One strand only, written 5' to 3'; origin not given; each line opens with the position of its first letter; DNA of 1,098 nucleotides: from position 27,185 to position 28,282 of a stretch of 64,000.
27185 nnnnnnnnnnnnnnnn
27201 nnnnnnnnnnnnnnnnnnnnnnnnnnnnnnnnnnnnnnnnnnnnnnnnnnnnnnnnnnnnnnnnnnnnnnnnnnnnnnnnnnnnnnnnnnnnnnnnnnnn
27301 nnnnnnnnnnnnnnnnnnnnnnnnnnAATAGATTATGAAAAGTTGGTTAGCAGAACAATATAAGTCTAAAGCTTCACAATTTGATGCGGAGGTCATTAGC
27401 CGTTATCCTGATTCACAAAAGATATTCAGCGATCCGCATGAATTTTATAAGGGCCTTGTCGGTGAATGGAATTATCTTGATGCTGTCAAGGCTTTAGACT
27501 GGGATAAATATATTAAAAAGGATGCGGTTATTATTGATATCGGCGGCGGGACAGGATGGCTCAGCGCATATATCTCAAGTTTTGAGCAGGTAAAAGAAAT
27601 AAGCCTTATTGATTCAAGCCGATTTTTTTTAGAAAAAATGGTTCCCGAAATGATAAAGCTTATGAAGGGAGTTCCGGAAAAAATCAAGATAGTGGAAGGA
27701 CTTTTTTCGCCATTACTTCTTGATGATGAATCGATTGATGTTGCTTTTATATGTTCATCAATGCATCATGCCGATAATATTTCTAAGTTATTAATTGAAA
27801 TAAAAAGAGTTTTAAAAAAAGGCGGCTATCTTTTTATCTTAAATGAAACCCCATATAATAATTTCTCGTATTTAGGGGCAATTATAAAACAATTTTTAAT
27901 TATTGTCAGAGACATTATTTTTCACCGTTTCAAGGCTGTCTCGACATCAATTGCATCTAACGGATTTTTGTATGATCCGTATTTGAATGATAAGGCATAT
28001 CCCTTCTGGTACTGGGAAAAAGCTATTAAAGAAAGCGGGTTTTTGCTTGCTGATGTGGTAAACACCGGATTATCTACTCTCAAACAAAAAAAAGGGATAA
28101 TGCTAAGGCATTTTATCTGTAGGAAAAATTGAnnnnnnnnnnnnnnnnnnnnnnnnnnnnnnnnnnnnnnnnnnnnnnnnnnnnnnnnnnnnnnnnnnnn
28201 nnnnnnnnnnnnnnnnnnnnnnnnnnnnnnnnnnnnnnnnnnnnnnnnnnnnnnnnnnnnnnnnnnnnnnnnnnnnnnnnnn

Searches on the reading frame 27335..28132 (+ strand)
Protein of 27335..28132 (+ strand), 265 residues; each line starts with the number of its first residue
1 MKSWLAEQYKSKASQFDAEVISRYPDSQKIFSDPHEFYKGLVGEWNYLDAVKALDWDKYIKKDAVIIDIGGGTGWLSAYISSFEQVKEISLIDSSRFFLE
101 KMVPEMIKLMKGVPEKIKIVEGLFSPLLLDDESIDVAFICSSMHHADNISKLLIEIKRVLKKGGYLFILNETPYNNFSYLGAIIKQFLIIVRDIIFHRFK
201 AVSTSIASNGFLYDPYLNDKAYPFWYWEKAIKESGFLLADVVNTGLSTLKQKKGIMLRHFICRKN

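Call 4: search_protein_families(library=pfam, proteins=[window:27335-28132:+], max_evalue=0.01)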
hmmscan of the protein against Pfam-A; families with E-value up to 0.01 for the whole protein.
window:27335-28132:+ (265 aa): 9 families
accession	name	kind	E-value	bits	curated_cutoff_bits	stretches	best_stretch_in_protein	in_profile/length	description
PF08241.18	Methyltransf_11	-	2.3e-13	51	21.2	1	68-168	2-95/95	Methyltransferase domain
PF05148.21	Methyltransf_8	-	1.1e-10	42.2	27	1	4-169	17-157/219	Hypothetical methyltransferase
PF13649.12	Methyltransf_25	-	5.2e-10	40.3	27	1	66-164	1-97/97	Methyltransferase domain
PF08242.18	Methyltransf_12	-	1.7e-08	35.5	30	1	67-166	1-98/98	Methyltransferase domain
PF01209.24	Ubie_methyltran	-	1.7e-07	31.2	20.1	1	61-173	46-156/233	ubiE/COQ5 methyltransferase family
PF13847.12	Methyltransf_31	-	2.6e-07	30.9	27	1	60-170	1-111/145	Methyltransferase domain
PF13489.12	Methyltransf_23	-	2.2e-06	28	27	1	59-168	19-116/164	Methyltransferase domain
PF05175.20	MTS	-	0.00094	19.3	23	1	63-184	32-154/170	Methyltransferase small domain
PF00891.24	Methyltransf_2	-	0.0031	17.3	22.3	1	37-170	39-166/210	O-methyltransferase domain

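Call 5: search_protein_families(library=ncbifam, proteins=[window:27335-28132:+], max_evalue=0.01)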
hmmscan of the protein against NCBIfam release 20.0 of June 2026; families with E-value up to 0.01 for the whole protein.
window:27335-28132:+ (265 aa): 14 families
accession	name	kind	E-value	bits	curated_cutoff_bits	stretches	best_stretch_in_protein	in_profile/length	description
TIGR01934.1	MenG_MenH_UbiE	subfamily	1.6e-10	40.7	158.35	1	61-188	38-160/223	ubiquinone/menaquinone biosynthesis methyltransferase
TIGR02072.1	BioC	equivalog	3.9e-10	39.9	184.95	1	62-167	34-131/244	malonyl-ACP O-methyltransferase BioC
NF001244.0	PRK00216.1-5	equivalog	2.4e-09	36.9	216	1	56-180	43-164/236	bifunctional demethylmenaquinone methyltransferase/2-methoxy-6-polyprenyl-1,4-benzoquinol methylase UbiE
NF041675.1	sarc_dimgly_tmase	equivalog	1.7e-08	34.8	550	1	60-168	64-169/278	sarcosine/dimethylglycine N-methyltransferase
NF004452.0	PRK05785.1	equivalog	1.6e-06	27.8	207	1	57-162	46-139/228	hypothetical protein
NF052510.1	methyltran_MpqE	exception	4.7e-06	26.2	335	1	60-170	44-153/234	methyl-plastoquinone biosynthesis methyltransferase MpqE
NF043040.1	corrin_prot_MT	hypoth_equivalog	1.4e-05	24.6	180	1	57-174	36-153/216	corrinoid protein-associated methyltransferase CpaM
NF001242.0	PRK00216.1-3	equivalog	2.8e-05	23.6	351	1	63-170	71-177/258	bifunctional demethylmenaquinone methyltransferase/2-methoxy-6-polyprenyl-1,4-benzoquinol methylase UbiE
NF045667.1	MTase_DVU1556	equivalog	0.00024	20.6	155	1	61-168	21-119/213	DVU_1556 family methyltransferase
NF001240.0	PRK00216.1-1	equivalog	0.00057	19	378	1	60-170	61-170/251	bifunctional demethylmenaquinone methyltransferase/2-methoxy-6-polyprenyl-1,4-benzoquinol methylase UbiE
TIGR01983.1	UbiG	equivalog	0.001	18.4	102.95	1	62-183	49-165/228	bifunctional 2-polyprenyl-6-hydroxyphenol methylase/3-demethylubiquinol 3-O-methyltransferase UbiG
NF045823.1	PthPhpthDimycoMt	equivalog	0.0012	18.1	300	1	117-168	115-166/256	phthiotriol/phenolphthiotriol dimycocerosates methyltransferase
NF001243.0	PRK00216.1-4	equivalog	0.0025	17.2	235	1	60-174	45-157/237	demethylmenaquinone methyltransferase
TIGR02469.1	CbiT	equivalog_domain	0.0038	17.5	78.3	1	60-166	17-118/124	precorrin-6Y C5,15-methyltransferase (decarboxylating) subunit CbiT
